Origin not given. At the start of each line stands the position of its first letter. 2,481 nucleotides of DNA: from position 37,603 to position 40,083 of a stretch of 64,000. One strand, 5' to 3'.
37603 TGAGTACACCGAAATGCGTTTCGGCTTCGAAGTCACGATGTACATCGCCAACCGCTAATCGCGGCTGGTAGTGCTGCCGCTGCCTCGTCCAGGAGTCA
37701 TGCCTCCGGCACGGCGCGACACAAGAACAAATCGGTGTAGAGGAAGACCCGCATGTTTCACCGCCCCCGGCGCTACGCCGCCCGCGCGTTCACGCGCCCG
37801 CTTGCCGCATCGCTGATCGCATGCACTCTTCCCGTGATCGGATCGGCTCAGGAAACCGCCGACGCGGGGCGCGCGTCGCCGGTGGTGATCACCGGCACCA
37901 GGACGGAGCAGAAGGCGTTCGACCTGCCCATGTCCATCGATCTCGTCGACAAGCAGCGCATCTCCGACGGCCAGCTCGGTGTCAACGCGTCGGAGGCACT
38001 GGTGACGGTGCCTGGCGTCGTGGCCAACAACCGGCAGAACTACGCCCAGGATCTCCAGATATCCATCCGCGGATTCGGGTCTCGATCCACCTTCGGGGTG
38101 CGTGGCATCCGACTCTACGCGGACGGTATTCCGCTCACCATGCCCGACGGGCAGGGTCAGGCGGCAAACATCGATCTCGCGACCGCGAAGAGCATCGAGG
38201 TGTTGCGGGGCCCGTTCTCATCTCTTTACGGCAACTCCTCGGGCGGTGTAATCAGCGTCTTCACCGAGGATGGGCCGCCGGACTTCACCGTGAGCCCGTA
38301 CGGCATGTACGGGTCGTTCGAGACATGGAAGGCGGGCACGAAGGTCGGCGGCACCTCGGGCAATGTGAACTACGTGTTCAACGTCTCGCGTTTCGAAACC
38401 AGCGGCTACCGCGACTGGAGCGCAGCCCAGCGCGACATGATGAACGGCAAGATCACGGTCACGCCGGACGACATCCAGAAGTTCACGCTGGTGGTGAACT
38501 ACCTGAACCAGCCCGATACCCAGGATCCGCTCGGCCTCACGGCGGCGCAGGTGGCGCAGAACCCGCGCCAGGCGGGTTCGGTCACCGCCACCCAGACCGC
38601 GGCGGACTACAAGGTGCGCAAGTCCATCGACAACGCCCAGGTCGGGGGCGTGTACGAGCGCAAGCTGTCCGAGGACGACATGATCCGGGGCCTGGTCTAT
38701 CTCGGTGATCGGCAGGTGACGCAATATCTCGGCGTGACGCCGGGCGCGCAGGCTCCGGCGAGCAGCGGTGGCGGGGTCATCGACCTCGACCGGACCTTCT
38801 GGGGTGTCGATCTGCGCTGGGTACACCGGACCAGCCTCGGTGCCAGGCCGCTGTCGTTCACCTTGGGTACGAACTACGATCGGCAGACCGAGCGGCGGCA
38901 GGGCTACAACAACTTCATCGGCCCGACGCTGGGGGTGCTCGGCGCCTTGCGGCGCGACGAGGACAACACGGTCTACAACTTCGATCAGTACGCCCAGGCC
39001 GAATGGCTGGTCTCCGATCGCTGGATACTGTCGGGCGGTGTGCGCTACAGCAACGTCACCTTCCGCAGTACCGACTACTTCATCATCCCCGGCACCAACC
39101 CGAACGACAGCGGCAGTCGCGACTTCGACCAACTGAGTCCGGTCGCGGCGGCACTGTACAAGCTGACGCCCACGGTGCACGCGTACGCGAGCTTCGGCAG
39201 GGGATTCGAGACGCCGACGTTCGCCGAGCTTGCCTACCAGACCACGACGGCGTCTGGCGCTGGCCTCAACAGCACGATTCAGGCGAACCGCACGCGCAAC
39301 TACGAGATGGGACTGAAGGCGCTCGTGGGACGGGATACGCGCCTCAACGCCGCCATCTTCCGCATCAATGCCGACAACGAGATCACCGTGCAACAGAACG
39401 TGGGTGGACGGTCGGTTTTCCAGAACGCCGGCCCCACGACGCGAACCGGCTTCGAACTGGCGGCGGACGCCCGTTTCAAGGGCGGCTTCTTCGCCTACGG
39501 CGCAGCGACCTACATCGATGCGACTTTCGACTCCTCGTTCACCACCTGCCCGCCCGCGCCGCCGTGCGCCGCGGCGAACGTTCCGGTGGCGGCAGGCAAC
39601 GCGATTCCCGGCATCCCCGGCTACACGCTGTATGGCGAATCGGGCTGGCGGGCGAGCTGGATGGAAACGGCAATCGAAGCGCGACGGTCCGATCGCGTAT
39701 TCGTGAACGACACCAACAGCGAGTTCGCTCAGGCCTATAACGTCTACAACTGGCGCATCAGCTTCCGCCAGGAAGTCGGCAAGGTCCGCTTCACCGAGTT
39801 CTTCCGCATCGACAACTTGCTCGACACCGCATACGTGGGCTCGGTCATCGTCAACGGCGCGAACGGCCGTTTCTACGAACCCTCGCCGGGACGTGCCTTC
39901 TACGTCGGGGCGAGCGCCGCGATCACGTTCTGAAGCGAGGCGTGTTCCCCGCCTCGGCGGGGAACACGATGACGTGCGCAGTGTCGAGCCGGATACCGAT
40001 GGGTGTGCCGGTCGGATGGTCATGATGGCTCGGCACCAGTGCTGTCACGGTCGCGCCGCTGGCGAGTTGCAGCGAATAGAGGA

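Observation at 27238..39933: Integrated PQQ make / export / re-import locus with its own TonB and two-component system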

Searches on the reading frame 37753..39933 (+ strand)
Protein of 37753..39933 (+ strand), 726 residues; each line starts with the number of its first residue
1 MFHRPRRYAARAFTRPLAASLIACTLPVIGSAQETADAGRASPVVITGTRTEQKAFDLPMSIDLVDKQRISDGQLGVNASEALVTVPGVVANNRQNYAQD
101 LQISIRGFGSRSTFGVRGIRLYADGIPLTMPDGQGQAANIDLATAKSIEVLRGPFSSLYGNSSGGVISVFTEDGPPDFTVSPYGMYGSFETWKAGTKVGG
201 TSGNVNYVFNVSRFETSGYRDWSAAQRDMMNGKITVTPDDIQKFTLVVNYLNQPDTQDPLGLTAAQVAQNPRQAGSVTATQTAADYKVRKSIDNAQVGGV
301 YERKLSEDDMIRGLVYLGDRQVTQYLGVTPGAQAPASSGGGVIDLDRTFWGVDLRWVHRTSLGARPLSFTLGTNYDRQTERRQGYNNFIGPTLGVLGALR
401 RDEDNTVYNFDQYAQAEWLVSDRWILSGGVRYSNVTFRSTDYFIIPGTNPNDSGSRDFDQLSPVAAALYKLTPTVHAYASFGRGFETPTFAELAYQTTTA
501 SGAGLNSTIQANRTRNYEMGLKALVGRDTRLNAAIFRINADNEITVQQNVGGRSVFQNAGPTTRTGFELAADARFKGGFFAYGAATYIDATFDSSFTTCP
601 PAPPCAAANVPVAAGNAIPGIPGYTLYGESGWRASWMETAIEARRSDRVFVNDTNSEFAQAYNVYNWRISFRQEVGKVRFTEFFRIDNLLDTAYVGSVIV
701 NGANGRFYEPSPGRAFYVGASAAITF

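Call 7: search_protein_families(library=ncbifam, proteins=[window:37753-39933:+])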
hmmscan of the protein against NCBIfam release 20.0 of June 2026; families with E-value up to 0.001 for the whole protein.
window:37753-39933:+ (726 aa): 21 families
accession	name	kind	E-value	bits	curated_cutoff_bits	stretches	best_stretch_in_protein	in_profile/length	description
NF041535.1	TonB_rec_PqqU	equivalog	1.5e-188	628.3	1200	1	52-726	10-675/676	TonB-dependent receptor PqqU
TIGR01783.1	TonB-siderophor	subfamily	3.5e-47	161.4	223.5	1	57-721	1-646/649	TonB-dependent siderophore receptor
TIGR01785.1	TonB-hemin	subfamily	4.5e-32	111.3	316.85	1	42-716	2-669/677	TonB-dependent heme/hemoglobin receptor family protein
TIGR01786.1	TonB-hemlactrns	subfamily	1e-21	77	323.75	2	408-720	391-715/719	TonB-dependent hemoglobin/transferrin/lactoferrin family receptor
TIGR01779.1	TonB-B12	equivalog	5e-17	61.7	599.7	1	26-220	15-203/614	TonB-dependent vitamin B12 receptor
NF010010.0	PRK13483.1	equivalog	2.4e-16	58.9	927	1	15-175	7-166/660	ligand-gated channel protein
NF007465.0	PRK10044.1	equivalog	3.1e-16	58.7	803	1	45-256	66-274/726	ferrichrome porin FhuA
NF049946.1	TonB_dep_CU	exception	9.1e-16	57.3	700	2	122-219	116-221/683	TonB-dependent receptor, CU motif-type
NF049947.1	TonB_dep_PCPU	exception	9e-15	53.9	800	2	141-250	133-247/685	TonB-dependent receptor, PCPU motif-type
NF010038.0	PRK13513.1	equivalog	5.2e-14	51.7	942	1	15-172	8-165/659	ligand-gated channel protein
NF047944.1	FoxamRcptFoxA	equivalog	2.5e-13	49.2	1300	2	17-171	9-161/697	ferrioxamine B receptor FoxA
NF049944.1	TonB_dep_PUIUD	equivalog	4e-13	48.6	850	2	119-251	113-254/686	TonB-dependent receptor, PUIUD motif-type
NF049945.1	TonB_dep_FCYXU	equivalog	1.3e-12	47.2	825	1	102-438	97-411/697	TonB-dependent receptor, FCYXU motif-type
NF010651.0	PRK14050.1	equivalog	1.2e-11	43.5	884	1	46-251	67-268/730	TonB-dependent siderophore receptor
NF007478.2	PRK10064.1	equivalog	6.4e-11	41.2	745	1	17-172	12-158/663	catecholate siderophore receptor CirA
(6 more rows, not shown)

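Call 14: search_solved_structures(query=window:37753-39933:+, show_alignments=1, max_evalue=1e-10)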
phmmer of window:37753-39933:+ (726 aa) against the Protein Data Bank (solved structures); distinct sequences matched with E-value up to 1e-10: 3.
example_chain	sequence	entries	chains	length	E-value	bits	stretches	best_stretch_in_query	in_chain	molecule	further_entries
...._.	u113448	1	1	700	3.4e-157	528.2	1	29-723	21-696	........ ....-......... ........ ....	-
9c4o_A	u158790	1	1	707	1.7e-156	525.9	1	45-723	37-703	Pyrroloquinoline quinone transporter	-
4epa_A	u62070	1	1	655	1.7e-18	69.8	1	39-579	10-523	Pesticin receptor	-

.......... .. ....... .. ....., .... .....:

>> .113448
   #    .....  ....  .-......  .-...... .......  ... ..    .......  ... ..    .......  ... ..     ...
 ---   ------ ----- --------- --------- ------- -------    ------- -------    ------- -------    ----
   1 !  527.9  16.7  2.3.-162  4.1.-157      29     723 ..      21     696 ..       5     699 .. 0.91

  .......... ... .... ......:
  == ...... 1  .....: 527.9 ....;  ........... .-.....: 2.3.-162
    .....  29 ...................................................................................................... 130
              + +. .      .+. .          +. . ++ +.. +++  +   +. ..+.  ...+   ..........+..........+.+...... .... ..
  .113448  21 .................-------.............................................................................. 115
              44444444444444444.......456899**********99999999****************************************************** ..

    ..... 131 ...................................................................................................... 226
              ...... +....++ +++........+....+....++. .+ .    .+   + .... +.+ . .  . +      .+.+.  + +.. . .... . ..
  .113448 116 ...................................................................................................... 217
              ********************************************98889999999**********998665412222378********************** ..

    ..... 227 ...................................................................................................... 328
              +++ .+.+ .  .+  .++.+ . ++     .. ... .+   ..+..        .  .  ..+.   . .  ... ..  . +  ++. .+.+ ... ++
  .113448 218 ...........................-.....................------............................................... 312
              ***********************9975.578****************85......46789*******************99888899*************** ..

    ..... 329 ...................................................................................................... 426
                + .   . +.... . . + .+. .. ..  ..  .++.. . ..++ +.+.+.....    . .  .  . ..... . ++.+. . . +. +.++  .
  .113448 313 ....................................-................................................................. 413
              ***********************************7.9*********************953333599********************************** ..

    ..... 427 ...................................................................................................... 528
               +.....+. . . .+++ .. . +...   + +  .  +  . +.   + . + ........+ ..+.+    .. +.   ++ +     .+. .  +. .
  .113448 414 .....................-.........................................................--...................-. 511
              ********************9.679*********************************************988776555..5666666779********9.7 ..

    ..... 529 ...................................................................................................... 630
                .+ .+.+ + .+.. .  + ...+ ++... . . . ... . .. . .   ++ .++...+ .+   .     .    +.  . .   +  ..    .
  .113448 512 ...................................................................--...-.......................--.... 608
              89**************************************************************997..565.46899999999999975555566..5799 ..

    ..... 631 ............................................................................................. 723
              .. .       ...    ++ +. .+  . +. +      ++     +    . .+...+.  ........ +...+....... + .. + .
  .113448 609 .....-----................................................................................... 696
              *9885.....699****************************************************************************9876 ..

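Call 16: find_encoding_contigs(protein=window:37753-39933:+, flank=10000, max_places=6)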
Protein window:37753-39933:+ (726 aa): 2 contigs read that carry it; 2 places shown.
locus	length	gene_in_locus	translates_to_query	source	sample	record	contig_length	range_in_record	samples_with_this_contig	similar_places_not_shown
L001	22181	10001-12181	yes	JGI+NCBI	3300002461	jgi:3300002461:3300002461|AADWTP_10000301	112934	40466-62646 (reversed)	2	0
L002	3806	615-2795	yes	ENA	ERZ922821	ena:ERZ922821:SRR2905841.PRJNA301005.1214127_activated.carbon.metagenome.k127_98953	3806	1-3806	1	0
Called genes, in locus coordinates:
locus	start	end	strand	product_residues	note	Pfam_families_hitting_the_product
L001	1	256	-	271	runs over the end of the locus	PF01061:ABC2_membrane, PF03379:CcmB (weak), PF12698:ABC2_membrane_3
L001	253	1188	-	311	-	PF00005:ABC_tran, PF13304:AAA_21 (faint)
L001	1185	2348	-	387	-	PF04055:Radical_SAM, PF13186:SPASM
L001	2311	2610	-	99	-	PF05402:PqqD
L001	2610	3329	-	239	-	PF03070:TENA_THI-4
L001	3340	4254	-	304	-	PF12706:Lactamase_B_2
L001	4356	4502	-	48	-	PF08042:PqqA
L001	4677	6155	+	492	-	-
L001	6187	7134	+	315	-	PF00561:Abhydrolase_1, PF12146:Hydrolase_4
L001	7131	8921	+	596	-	PF00672:HAMP (weak), PF00989:PAS, PF08448:PAS_4, PF13188:PAS_8, PF13426:PAS_9, PF08447:PAS_3 (faint), PF07730:HisKA_3, PF02518:HATPase_c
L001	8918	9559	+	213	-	PF00072:Response_reg, PF00196:GerE, PF08281:Sigma70_r4_2 (weak)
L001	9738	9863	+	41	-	PF08042:PqqA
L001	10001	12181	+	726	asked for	PF07715:Plug, PF00593:TonB_dep_Rec_b-barrel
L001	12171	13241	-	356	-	PF00005:ABC_tran, PF13304:AAA_21, PF08402:TOBE_2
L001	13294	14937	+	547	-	PF00528:BPD_transp_1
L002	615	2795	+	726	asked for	PF07715:Plug, PF00593:TonB_dep_Rec_b-barrel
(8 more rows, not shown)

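Call 17: find_homologous_proteins(query=window:37753-39933:+, max_evalue=1e-50)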
Query window:37753-39933:+ (726 aa): 8000 proteins with E <= 1e-50 among 8000 candidates; the best 120 are listed.
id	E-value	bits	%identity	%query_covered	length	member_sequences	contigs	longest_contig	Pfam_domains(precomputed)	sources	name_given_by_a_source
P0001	0.0e+0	1571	95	100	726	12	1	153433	PF07715.21,PF00593.31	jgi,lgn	jgi:iron complex outermembrane recepter protein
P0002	0.0e+0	1433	86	100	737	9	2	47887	PF07715.21,PF00593.31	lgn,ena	-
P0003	0.0e+0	1269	79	94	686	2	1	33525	PF07715.21,PF00593.31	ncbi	ncbi:MAG: TonB-dependent receptor [Betaproteobacteria bacterium]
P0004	0.0e+0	1216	83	89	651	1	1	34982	PF07715.21,PF00593.31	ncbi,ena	-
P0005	0.0e+0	1013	64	96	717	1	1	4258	PF07715.21,PF00593.31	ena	-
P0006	4.5e-294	996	65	93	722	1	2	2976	PF07715.21,PF00593.31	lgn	-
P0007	5.4e-293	992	63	98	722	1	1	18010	PF07715.21,PF00593.31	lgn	-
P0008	5.7e-293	992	64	96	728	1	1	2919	PF07715.21,PF00593.31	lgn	-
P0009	2.8e-292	990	62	99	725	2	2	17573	PF07715.21,PF00593.31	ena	-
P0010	5.0e-290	982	64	93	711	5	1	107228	PF07715.21,PF00593.31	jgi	jgi:iron complex outermembrane receptor protein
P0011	6.1e-289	979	62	98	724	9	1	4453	PF07715.21,PF00593.31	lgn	-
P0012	1.4e-284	964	63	98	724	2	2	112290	PF07715.21,PF00593.31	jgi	jgi:iron complex outermembrane receptor protein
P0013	3.9e-284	963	83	70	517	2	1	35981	PF07715.21,PF00593.31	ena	-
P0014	6.7e-284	962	62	97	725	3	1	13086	PF07715.21,PF00593.31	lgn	-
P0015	2.0e-282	957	61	97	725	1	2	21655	PF07715.21,PF00593.31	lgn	-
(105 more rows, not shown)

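Call 19: find_related_loci(query=A1, collection=genome_contigs, flank=10000)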
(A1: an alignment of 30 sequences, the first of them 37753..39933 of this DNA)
Query A1 (726 aa) in genome_contigs; peptide patterns used: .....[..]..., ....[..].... (x = any residue, [..] = any of these).
600 stretches matched a pattern (row limit reached: there are more); 585 encode a relative of the query (tblastn E <= 1e-3); the best 80 are kept; 80 distinct loci.
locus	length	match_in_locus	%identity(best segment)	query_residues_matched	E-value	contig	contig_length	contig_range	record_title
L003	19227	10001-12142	53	2-726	0e+0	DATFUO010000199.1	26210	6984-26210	MAG TPA_asm: Burkholderiales bacterium isolate SMAG_U9439 k141_4263218, whole genome shotgun sequence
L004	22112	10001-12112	52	12-726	0e+0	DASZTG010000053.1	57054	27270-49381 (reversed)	MAG TPA_asm: Burkholderiales bacterium isolate SMAG_U6070 k141_161142, whole genome shotgun sequence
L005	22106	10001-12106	50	14-726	0e+0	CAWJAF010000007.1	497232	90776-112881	MAG: uncultured proteobacterium isolate MFD04651.bin.2.91 genome assembly, contig: contig_2999, whole genome shotgun seq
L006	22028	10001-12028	50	43-726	0e+0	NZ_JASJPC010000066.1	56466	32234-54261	MAG: Sulfuritalea sp. isolate MAG_121 NODE_307_length_56466_cov_234.098598, whole genome shotgun sequence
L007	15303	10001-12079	51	17-726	0e+0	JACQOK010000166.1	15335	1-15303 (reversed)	MAG: Betaproteobacteria bacterium isolate NC_groundwater_1279_Ag_S-0.2um_63_76 S_p2_S4_coassembly_k141_1353549, whole ge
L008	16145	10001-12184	49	1-726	0e+0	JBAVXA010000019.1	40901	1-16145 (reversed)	MAG: Burkholderiales bacterium isolate MFD01576_ilm_asm_bin5 k127_81719, whole genome shotgun sequence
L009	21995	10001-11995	50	40-722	0e+0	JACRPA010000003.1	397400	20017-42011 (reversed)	MAG: Rhodocyclales bacterium isolate NC_groundwater_1975_Pr3_S-0.2um_66_25 scaffold_2077, whole genome shotgun sequence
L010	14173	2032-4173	48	8-726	0e+0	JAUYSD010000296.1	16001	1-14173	MAG: Sulfuritalea sp. isolate C5_metabat.bin.47 C5_k141_133365, whole genome shotgun sequence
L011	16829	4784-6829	51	42-726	0e+0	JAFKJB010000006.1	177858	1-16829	MAG: Nitrosospira multiformis isolate SCN18_25_8_15_R2_B_54_34 SCN18_25_8_15_R2_B_scaffold_167, whole genome shotgun seq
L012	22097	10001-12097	49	22-726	0e+0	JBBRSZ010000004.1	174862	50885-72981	MAG: Burkholderiales bacterium isolate La2_metabat2.163 La2_metabat2.163_K_296861L174862_cov_30.7692, whole genome shotg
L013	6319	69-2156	50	18-726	0e+0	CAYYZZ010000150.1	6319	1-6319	MAG TPA_asm: uncultured Streptomycetaceae bacterium isolate SRP136066_co1_25 genome assembly, contig: NODE_20259_length_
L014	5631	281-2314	51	44-726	0e+0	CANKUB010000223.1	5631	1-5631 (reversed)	MAG: Betaproteobacteria bacterium isolate RH-9nov16-74 genome assembly, contig: RH-9nov16-C-C39839, whole genome shotgun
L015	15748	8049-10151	49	12-726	0e+0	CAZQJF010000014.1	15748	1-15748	MAG TPA_asm: uncultured Streptomycetaceae bacterium isolate SRP136066_co1_153 genome assembly, contig: NODE_4057_length_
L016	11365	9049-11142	49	33-726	0e+0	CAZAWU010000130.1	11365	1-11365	MAG TPA_asm: uncultured Burkholderiales bacterium isolate SRP237561_co1_233 genome assembly, contig: NODE_10840_length_1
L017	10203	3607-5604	51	44-726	0e+0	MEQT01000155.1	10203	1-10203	MAG: Betaproteobacteria bacterium RIFCSPLOWO2_02_64_14 rifcsplowo2_02_sub10_scaffold_2518, whole genome shotgun sequence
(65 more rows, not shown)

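Call 46: search_protein_families(library=pfam, proteins=[L006:16389-18743:-, L006:15945-18734:+, L006:7886-9154:+, L006:19064-19711:+, L006:19690-21948:-, L006:4333-6936:+, L006:12054-13235:-], max_evalue=0.00001)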
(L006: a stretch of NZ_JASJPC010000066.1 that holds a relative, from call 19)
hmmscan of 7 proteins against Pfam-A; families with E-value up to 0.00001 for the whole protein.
L006:16389-18743:- (784 aa): 2 families
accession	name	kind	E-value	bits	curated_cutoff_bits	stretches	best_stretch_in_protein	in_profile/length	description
PF00593.30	TonB_dep_Rec_b-barrel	-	9.6e-43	148.1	27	1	290-732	66-436/436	TonB dependent receptor-like, beta-barrel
PF07715.20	Plug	-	1.7e-11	45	23.9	1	55-167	3-107/107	TonB-dependent Receptor Plug Domain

L006:15945-18734:+ (929 aa): 0 families

L006:7886-9154:+ (422 aa): 2 families
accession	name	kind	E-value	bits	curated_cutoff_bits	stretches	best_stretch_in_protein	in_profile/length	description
PF02518.31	HATPase_c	-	2.3e-12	47.7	26.4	1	314-418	5-110/111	Histidine kinase-, DNA gyrase B-, and HSP90-like ATPase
PF07730.19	HisKA_3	-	1.1e-11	45.5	24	1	206-271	1-68/68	Histidine kinase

L006:19064-19711:+ (215 aa): 0 families

L006:19690-21948:- (752 aa): 5 families
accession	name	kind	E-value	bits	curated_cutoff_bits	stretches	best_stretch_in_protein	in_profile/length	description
PF00158.32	Sigma54_activat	-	3.5e-64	216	20.2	1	421-585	4-167/168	Sigma-54 interaction domain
PF14532.12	Sigma54_activ_2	-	4.1e-17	63.2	25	1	424-590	6-138/138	Sigma-54 interaction domain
PF25601.1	AAA_lid_14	-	7.5e-14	51.8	27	1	593-663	4-76/87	AAA+ ATPase lid domain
PF02954.25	HTH_8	-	7.2e-12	45.3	22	1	719-750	8-39/42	Bacterial regulatory protein, Fis family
PF01590.32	GAF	-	2.3e-11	44.8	22.4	1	142-272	6-131/133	GAF domain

L006:4333-6936:+ (867 aa): 0 families

L006:12054-13235:- (393 aa): 0 families

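Call 47: search_protein_families(library=ncbifam, proteins=[L006:16389-18743:-, L006:10001-12031:+, L006:7886-9154:+], max_evalue=1e-10)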
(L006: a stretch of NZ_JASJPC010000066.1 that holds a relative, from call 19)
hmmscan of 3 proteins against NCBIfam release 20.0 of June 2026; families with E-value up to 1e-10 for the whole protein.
L006:16389-18743:- (784 aa): 6 families
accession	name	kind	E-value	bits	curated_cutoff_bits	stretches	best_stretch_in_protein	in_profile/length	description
NF041535.1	TonB_rec_PqqU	equivalog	4.4e-27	94.7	1200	1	363-739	313-645/676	TonB-dependent receptor PqqU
TIGR01783.1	TonB-siderophor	subfamily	1.1e-25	90.4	223.5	1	69-776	14-642/649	TonB-dependent siderophore receptor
TIGR01786.1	TonB-hemlactrns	subfamily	5.8e-24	84.4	323.75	1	376-777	348-713/719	TonB-dependent hemoglobin/transferrin/lactoferrin family receptor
TIGR01785.1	TonB-hemin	subfamily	1.1e-23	83.5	316.85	1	380-740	328-657/677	TonB-dependent heme/hemoglobin receptor family protein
TIGR01779.1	TonB-B12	equivalog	5.4e-18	64.9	599.7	0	25-205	15-186/614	TonB-dependent vitamin B12 receptor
NF007926.1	PRK10641.1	equivalog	4.3e-11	42.1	836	0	475-606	396-513/617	TonB-dependent vitamin B12 receptor BtuB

L006:10001-12031:+ (676 aa): 9 families
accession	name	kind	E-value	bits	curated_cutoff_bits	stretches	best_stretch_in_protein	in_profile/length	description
NF041535.1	TonB_rec_PqqU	equivalog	4.4e-218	725.9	1200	1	4-676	3-675/676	TonB-dependent receptor PqqU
TIGR01783.1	TonB-siderophor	subfamily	1.7e-41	142.6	223.5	2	365-673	365-646/649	TonB-dependent siderophore receptor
TIGR01785.1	TonB-hemin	subfamily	1.4e-23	83.3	316.85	1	2-674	4-677/677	TonB-dependent heme/hemoglobin receptor family protein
TIGR01779.1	TonB-B12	equivalog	1.2e-15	57.1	599.7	1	2-181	31-206/614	TonB-dependent vitamin B12 receptor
NF049945.1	TonB_dep_FCYXU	equivalog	4.1e-13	48.8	825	1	60-393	97-413/697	TonB-dependent receptor, FCYXU motif-type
NF049947.1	TonB_dep_PCPU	exception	2.2e-12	46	800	0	96-217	130-260/685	TonB-dependent receptor, PCPU motif-type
TIGR01786.1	TonB-hemlactrns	subfamily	1.5e-11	43.4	323.75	0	363-521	393-562/719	TonB-dependent hemoglobin/transferrin/lactoferrin family receptor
NF010651.0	PRK14050.1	equivalog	5.2e-11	41.4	884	0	15-216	78-275/730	TonB-dependent siderophore receptor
NF007926.1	PRK10641.1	equivalog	6.6e-11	41.4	836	0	2-152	30-174/617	TonB-dependent vitamin B12 receptor BtuB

L006:7886-9154:+ (422 aa): 6 families
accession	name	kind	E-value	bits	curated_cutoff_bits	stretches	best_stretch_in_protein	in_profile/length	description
NF008649.0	PRK11644.1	equivalog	2.3e-42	145.4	408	1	186-416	283-495/499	signal transduction histidine-protein kinase/phosphatase UhpB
NF052443.1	SensHisKinMctS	equivalog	4.8e-28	97.7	700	1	189-416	231-447/457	two-component system sensor histidine kinase MctS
NF052531.1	Strep_LiaS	equivalog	1.3e-18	67.4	450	1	185-417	112-327/328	envelope stress sensor histidine kinase LiaS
NF047786.1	his_kin_MadS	equivalog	1.3e-18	67.3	500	1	168-416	190-434/434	MadS family sensor histidine kinase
NF008184.0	PRK10935.1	equivalog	8.8e-15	54.3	553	1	202-416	359-558/565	nitrate/nitrite two-component system sensor histidine kinase NarQ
NF007896.0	PRK10600.1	equivalog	6.6e-13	48.2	578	1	186-360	370-544/598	nitrate/nitrite two-component system sensor histidine kinase NarX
